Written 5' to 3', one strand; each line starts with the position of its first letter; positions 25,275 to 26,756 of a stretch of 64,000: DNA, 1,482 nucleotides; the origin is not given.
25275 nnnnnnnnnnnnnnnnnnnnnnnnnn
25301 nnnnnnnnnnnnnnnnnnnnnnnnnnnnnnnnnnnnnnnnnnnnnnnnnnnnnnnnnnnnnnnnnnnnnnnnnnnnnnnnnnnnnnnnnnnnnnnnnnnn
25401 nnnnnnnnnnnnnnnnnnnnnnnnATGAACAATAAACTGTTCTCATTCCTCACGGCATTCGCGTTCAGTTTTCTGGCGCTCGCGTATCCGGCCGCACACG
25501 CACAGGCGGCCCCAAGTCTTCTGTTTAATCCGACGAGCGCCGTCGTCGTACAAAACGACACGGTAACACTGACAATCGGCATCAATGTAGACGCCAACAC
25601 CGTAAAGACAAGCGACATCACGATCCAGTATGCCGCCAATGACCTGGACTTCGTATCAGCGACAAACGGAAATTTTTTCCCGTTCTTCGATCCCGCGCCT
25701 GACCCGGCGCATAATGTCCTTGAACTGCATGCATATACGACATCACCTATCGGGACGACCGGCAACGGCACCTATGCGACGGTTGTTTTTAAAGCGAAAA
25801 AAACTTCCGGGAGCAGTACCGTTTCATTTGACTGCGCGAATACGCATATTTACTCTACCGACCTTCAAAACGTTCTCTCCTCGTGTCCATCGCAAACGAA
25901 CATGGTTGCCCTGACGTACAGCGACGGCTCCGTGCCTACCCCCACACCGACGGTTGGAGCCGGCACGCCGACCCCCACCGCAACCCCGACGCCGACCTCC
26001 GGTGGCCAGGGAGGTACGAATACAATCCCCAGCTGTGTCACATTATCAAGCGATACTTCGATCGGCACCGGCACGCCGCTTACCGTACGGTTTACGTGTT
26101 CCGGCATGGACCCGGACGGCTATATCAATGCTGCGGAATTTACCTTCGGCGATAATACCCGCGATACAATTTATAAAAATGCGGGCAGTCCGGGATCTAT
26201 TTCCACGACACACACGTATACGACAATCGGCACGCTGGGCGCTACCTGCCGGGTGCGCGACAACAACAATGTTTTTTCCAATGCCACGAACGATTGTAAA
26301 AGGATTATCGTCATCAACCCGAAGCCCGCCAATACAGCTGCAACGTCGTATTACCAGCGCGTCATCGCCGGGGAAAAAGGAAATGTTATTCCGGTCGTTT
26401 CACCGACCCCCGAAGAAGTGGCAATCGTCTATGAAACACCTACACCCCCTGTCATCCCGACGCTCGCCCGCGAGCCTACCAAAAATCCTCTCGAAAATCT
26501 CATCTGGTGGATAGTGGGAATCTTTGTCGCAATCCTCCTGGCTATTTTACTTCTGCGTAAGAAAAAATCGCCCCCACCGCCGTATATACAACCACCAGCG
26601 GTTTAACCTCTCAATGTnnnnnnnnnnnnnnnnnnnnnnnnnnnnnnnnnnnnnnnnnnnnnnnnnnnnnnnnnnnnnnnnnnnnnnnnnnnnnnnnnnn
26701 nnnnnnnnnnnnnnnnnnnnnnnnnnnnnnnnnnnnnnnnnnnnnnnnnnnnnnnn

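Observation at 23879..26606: Adjacent dockerin-bearing secreted protein and cohesin-PKD membrane-anchored protein: a minimal cohesin-dockerin pair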

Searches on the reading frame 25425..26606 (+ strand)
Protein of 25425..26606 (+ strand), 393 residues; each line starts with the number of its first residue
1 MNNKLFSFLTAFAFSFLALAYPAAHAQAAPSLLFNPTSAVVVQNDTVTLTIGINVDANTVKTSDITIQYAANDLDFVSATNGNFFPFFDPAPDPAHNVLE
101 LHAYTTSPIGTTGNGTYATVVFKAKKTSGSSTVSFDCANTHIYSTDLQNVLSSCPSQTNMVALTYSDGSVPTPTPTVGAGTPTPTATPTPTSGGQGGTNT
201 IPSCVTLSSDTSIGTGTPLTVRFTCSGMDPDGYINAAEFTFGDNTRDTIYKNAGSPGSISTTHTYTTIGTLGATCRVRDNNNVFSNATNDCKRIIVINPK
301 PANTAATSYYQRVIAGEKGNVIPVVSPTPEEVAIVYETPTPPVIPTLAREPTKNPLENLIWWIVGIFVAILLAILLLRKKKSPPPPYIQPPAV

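Call 3: search_protein_families(library=pfam, proteins=[window:25425-26606:+], max_evalue=1)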
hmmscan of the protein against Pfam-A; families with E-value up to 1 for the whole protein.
window:25425-26606:+ (393 aa): 4 families
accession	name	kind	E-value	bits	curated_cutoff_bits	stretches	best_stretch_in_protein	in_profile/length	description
PF00963.24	Cohesin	-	1.8e-06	28.7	24.1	1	43-150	12-128/139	Cohesin domain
PF18911.6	PKD_4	-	9.4e-05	22.8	27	1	207-286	8-77/85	PKD domain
PF00801.26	PKD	-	0.0003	21.2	23.5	1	217-282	13-70/80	PKD domain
PF02408.26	CUB_2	-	0.26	11.5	23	0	115-167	53-105/120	CUB-like domain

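Call 4: search_protein_families(library=ncbifam, proteins=[window:25425-26606:+], max_evalue=1)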
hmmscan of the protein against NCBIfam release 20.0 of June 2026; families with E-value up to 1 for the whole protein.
window:25425-26606:+ (393 aa): 2 families
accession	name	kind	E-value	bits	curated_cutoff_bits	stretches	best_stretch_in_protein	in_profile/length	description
NF010458.0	PRK13883.1-5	subfamily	0.013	15.4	313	1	25-86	87-150/158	conjugal transfer protein TrbH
NF008467.0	PRK11359.1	equivalog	0.13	10.2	857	1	38-91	481-534/800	oxygen-sensing cyclic-di-GMP phosphodiesterase DosP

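Call 8: find_encoding_contigs(protein=window:25425-26606:+, flank=10000, max_places=6)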
Protein window:25425-26606:+ (393 aa): no gene with exactly this product is on record in the collection.

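Call 10: find_homologous_proteins(query=window:25425-26606:+, max_evalue=0.001)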
Query window:25425-26606:+ (393 aa): 153 proteins with E <= 0.001 among 8000 candidates; the best 120 are listed.
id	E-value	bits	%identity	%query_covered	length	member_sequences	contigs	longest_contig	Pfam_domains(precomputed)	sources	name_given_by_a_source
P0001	1.9e-256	868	100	100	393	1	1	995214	PF00963.25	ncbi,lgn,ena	-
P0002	1.0e-173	596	72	97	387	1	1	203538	PF00801.27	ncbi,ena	-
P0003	8.7e-167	573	69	100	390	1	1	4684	PF00801.27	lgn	-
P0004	2.1e-165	569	66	99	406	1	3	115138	PF00963.25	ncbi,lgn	-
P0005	2.2e-160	552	68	97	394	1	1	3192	PF00963.25,PF18911.7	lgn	-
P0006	3.2e-160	551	68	97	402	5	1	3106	PF00801.27,PF18911.7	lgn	-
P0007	6.7e-157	541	67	97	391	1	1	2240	PF00801.27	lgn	-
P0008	1.3e-151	523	63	96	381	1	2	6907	PF18911.7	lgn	-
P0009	2.3e-150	519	65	97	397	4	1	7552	PF00801.27,PF00963.25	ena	-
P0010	2.4e-147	509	61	97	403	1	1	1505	PF00963.25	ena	-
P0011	2.2e-145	503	64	97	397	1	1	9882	PF00801.27,PF00963.25,PF18911.7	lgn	-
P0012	1.5e-135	470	61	97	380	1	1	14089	PF00963.25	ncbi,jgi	jgi:uncharacterized membrane protein YccF (DUF307 family)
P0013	4.9e-124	432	57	97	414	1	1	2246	-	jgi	jgi:hypothetical protein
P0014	1.6e-123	431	54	99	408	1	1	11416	PF00963.25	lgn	-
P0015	8.1e-123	428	55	97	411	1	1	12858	PF00963.25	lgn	-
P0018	1.2e-96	342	51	98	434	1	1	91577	PF00963.25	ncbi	-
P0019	5.1e-93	330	47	96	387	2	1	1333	PF00963.25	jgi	-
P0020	1.8e-90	322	51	76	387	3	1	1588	PF00963.25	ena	-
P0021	2.2e-90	322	45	97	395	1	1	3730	PF00801.27,PF00963.25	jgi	jgi:hypothetical protein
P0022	2.6e-90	321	46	97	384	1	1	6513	PF00801.27,PF00963.25,PF18911.7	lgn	-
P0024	3.1e-89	318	47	93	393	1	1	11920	PF00801.27,PF00963.25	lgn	-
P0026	1.4e-87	312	43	97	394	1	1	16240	PF00963.25,PF18911.7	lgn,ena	-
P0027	2.4e-87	312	47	92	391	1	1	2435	PF00963.25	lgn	-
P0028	2.6e-87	312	44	96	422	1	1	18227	PF18911.7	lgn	-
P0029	5.3e-86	307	45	97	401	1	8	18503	PF00801.27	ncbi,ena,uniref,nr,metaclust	ncbi:hypothetical protein A3A64_02500 [Candidatus Gottesmanbacteria bacterium RIFCSPLOWO2_01_FULL_48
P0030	8.6e-86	306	43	98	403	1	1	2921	PF00963.25,PF18911.7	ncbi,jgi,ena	-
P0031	1.1e-85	306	45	96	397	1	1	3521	PF00963.25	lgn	-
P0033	3.1e-85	305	48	95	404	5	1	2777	PF00963.25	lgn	-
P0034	1.1e-84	303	46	95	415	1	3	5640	PF00801.27,PF00963.25,PF18911.7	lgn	-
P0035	1.4e-84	303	45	98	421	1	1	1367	PF00963.25,PF18911.7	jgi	jgi:hypothetical protein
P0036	2.2e-84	302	42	98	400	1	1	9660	PF00801.27,PF00963.25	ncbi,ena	-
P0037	3.6e-84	301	43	100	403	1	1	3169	PF00963.25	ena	-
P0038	1.1e-83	300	45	97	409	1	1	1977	PF00963.25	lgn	-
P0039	1.5e-83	299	46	96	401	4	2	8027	PF00963.25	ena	-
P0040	2.6e-83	298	44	99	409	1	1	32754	PF00963.25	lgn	-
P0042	3.1e-83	298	45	97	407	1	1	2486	PF00963.25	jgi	jgi:hypothetical protein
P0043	2.2e-82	295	44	96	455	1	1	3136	PF00801.27,PF18911.7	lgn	-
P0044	5.5e-82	294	46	96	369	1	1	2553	PF00963.25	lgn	-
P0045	1.4e-81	293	43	97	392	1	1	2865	PF00963.25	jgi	jgi:hypothetical protein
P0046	5.7e-81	291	43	97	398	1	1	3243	PF00963.25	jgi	jgi:hypothetical protein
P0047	5.8e-81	291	43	88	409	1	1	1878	PF00963.25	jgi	jgi:hypothetical protein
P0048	9.9e-81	290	40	97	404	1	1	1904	PF00963.25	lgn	-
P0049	4.8e-80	288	45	96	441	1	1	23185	PF00801.27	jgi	jgi:hypothetical protein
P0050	1.1e-79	286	43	97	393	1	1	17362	PF00963.25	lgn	-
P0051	3.4e-79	285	43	90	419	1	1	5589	PF00963.25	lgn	-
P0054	3.3e-77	278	41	97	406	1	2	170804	PF00963.25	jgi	jgi:hypothetical protein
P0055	3.9e-77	278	42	100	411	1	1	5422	PF18911.7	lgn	-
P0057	2.1e-74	269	41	96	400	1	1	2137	PF00963.25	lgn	-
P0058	1.1e-73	267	42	92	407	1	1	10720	PF00801.27,PF00963.25,PF18911.7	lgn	-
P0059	1.2e-73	266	42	99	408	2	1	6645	PF00963.25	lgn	-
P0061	1.3e-72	263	42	98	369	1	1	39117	PF00963.25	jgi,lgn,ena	-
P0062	5.8e-72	261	45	50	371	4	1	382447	PF00963.25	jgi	jgi:hypothetical protein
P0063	1.0e-71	260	38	93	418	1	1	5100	PF00963.25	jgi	jgi:hypothetical protein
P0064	3.3e-71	258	44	91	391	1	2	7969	PF00801.27,PF00963.25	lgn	-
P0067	1.2e-51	194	37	99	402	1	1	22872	PF00963.25,PF18911.7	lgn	-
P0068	4.7e-47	179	33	96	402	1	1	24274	PF00963.25,PF18911.7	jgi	jgi:hypothetical protein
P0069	3.8e-46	176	34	98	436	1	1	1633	PF00801.27,PF00963.25,PF18911.7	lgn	-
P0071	3.1e-45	173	41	47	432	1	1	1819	PF00963.25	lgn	-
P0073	5.0e-44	169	37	84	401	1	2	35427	PF00963.25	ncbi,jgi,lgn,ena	-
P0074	6.6e-43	165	36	86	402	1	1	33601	PF00963.25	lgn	-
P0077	9.7e-42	162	45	45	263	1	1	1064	PF00801.27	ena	-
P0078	1.0e-41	161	37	97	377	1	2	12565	PF00801.27,PF00963.25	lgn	-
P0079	3.1e-36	143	34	95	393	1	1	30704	PF00801.27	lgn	-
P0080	5.1e-27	113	50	28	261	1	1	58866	PF00801.27,PF18911.7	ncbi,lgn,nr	ncbi:PKD domain-containing protein [Candidatus Gottesmanbacteria bacterium]|nr:PKD domain-containing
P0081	7.1e-26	109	53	27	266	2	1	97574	PF18911.7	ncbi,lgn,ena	ncbi:MAG: hypothetical protein AAB508_01135 [Patescibacteria group bacterium]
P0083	1.0e-24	105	52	26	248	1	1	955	PF00801.27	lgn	-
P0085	2.6e-24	104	47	34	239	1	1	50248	PF00801.27,PF18911.7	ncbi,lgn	-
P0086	3.1e-24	104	51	26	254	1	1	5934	PF00801.27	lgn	-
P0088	1.8e-22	98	37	46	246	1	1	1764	PF00801.27,PF18911.7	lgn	-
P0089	2.7e-22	98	51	25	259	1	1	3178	PF00801.27,PF18911.7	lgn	-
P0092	3.2e-21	94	51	25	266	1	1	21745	PF00801.27,PF27998.1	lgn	-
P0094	5.2e-20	90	34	42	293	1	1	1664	PF00963.25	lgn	-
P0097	7.9e-19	86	42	28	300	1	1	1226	PF00801.27,PF18911.7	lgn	-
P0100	9.0e-18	83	34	44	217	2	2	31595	PF00801.27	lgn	-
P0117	2.7e-15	74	33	48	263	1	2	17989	PF00801.27,PF18911.7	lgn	-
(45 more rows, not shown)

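Call 13: find_encoding_contigs(protein=P0018, flank=8000, max_places=3)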
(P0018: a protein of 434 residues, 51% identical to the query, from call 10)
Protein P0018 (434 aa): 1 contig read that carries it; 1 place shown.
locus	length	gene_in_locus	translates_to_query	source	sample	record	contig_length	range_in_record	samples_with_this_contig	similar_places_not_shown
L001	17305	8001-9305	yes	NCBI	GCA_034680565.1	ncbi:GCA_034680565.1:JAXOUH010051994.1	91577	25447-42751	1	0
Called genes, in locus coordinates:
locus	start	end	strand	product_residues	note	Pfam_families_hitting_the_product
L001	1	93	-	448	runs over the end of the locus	PF00206:Lyase_1, PF08328:ASL_C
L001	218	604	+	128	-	PF02675:AdoMet_dc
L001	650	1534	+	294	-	PF00657:Lipase_GDSL (weak), PF13472:Lipase_GDSL_2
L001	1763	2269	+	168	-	-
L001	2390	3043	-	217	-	PF01545:Cation_efflux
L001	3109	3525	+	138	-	PF00383:dCMP_cyt_deam_1 (weak)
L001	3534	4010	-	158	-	-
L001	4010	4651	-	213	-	-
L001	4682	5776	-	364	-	PF04932:Wzy_C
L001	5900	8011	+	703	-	-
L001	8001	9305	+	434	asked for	PF00963:Cohesin (weak)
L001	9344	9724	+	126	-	PF00903:Glyoxalase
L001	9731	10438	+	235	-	PF02585:PIG-L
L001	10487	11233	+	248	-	-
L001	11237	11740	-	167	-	PF04307:YdjM (weak)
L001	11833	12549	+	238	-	PF03734:YkuD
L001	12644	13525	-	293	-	PF00483:NTP_transferase, PF12804:NTP_transf_3 (weak)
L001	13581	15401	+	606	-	-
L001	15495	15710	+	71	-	PF00584:SecE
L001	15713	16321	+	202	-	PF02357:NusG, PF00467:KOW (weak)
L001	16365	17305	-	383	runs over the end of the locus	PF02977:CarbpepA_inh (faint)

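Call 14: find_encoding_contigs(protein=P0049, flank=8000, max_places=3)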
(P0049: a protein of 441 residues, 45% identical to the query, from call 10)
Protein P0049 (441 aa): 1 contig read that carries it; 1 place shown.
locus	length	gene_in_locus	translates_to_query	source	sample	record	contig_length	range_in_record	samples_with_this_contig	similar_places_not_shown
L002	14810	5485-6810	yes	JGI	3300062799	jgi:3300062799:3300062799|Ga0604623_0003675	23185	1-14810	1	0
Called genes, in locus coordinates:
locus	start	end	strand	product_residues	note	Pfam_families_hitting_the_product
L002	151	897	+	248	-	-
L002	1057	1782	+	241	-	-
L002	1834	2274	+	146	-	PF04307:YdjM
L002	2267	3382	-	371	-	PF04932:Wzy_C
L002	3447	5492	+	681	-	-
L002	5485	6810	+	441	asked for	PF00801:PKD (weak)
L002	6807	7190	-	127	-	PF01687:Flavokinase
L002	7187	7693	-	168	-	PF04307:YdjM (weak)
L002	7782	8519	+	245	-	PF03734:YkuD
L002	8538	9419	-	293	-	PF00483:NTP_transferase, PF12804:NTP_transf_3 (weak)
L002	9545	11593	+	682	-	-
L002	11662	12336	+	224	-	PF02357:NusG, PF00467:KOW (weak)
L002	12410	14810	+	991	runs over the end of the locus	-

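Call 21: find_encoding_contigs(protein=P0001, flank=3000, max_places=2)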
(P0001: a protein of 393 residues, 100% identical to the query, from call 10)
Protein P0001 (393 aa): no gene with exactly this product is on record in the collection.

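Call 22: find_encoding_contigs(protein=P0028, flank=10000, max_places=2)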
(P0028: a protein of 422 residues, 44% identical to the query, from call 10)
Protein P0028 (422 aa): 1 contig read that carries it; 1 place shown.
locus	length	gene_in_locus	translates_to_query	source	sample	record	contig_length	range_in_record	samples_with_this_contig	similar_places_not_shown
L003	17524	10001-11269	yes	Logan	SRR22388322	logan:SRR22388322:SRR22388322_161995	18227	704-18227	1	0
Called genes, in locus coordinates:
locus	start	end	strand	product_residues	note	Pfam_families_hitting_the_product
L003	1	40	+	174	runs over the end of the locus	-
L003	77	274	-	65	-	-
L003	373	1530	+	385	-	PF07690:MFS_1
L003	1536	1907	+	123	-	PF07883:Cupin_2 (weak)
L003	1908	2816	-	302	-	-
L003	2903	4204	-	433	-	PF01794:Ferric_reduct, PF08022:FAD_binding_8 (faint), PF00175:NAD_binding_1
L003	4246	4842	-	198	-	-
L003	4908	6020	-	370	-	PF04932:Wzy_C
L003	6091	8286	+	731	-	PF00404:Dockerin_1 (weak)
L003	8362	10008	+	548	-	PF00963:Cohesin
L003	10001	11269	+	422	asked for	PF18911:PKD_4 (weak)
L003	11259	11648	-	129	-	PF01687:Flavokinase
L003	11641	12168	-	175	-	PF04307:YdjM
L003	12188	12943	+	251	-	PF03734:YkuD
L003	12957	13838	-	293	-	PF00483:NTP_transferase, PF12804:NTP_transf_3 (weak)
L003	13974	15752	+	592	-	-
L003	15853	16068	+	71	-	PF00584:SecE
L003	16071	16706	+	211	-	PF02357:NusG, PF00467:KOW (weak)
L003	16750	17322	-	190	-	PF19077:Big_13 (weak)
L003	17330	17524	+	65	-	?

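Call 28: find_related_loci(query=A1, collection=genome_contigs, flank=6000)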
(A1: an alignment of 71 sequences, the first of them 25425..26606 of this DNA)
Query A1 (393 aa) in genome_contigs; peptide patterns used: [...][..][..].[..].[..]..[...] (x = any residue, [..] = any of these).
15 stretches matched a pattern; 8 encode a relative of the query (tblastn E <= 1e-3); 8 distinct loci.
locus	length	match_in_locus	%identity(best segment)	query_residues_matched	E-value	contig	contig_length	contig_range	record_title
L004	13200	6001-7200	47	1-391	1e-82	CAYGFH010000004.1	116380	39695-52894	MAG TPA_asm: uncultured Gammaproteobacteria bacterium isolate ERP113451_co1_294 genome assembly, contig: NODE_72_length_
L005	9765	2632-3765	45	1-384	9e-80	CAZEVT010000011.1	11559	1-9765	MAG TPA_asm: uncultured Gammaproteobacteria bacterium isolate SRP119689_co1_156 genome assembly, contig: NODE_8437_lengt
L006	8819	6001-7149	38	1-389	3e-60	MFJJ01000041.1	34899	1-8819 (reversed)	MAG: Candidatus Gottesmanbacteria bacterium RIFCSPHIGHO2_01_FULL_46_14 rifcsphigho2_01_scaffold_3852, whole genome shotg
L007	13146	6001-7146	33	3-365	5e-45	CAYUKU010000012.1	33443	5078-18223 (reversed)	MAG TPA_asm: uncultured Gammaproteobacteria bacterium isolate binchicken_co58_53 genome assembly, contig: NODE_1023_leng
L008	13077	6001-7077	31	43-386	1e-33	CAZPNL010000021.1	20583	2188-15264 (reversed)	MAG TPA_asm: uncultured Gammaproteobacteria bacterium isolate SRP342105_co2_196 genome assembly, contig: NODE_2622_lengt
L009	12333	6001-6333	50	196-306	6e-29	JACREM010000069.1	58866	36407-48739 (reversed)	MAG: Candidatus Gottesmanbacteria bacterium isolate NC_groundwater_1699_Pr3_B-0.1um_43_117 SR-2_scaffold_141_2577657, wh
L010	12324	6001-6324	53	199-306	1e-28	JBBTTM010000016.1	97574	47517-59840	MAG: Patescibacteria group bacterium isolate H52-bin113_1 H52_bin113_1_000000000016, whole genome shotgun sequence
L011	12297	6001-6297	55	199-297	1e-27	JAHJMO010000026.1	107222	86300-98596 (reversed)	MAG: Patescibacteria group bacterium isolate Old_saline.mb.45 Old_saline.mb.45_k141_751939, whole genome shotgun sequenc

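Call 30: predict_structure(alignment_id=A1)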
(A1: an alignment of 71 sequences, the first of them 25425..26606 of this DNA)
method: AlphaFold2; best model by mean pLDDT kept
length: 393 residues; sequences in the alignment: 71
mean_pLDDT: 82.6   pTM: 0.50
mean pLDDT of the five models: 82.6, 82.5, 82.3, 81.9, 81.1
residues with pLDDT >= 90: 222; 70-90: 68; 50-70: 56; < 50: 47
segments of 3 or more residues with pLDDT < 50: 177-188, 190-195, 306-325, 347-351
pLDDT, mean of each block of 10 residues (from residue 1): 81 90 76 92 96 96 98 98 98 98 97 97 92 95 96 87 84 47 45 60 95 91 95 95 96 91 96 96 93 94 57 43 52 55 53 66 90 81 67 62
secondary structure, 60 per line:
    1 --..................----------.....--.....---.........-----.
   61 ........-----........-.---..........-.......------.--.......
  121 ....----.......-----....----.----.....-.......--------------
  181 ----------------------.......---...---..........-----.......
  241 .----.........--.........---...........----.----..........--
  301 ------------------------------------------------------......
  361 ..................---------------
elements in order: H3-20 E31-35 E38-42 E46-54 E60-68 E74-81 E87-93 E98-104 E114-124 E129-135 E141-144 H154-157 E160-166 E203-209 E213-215 E219-228 E234-241 E246-254 E257-265 E269-279 E292-298 H355-378
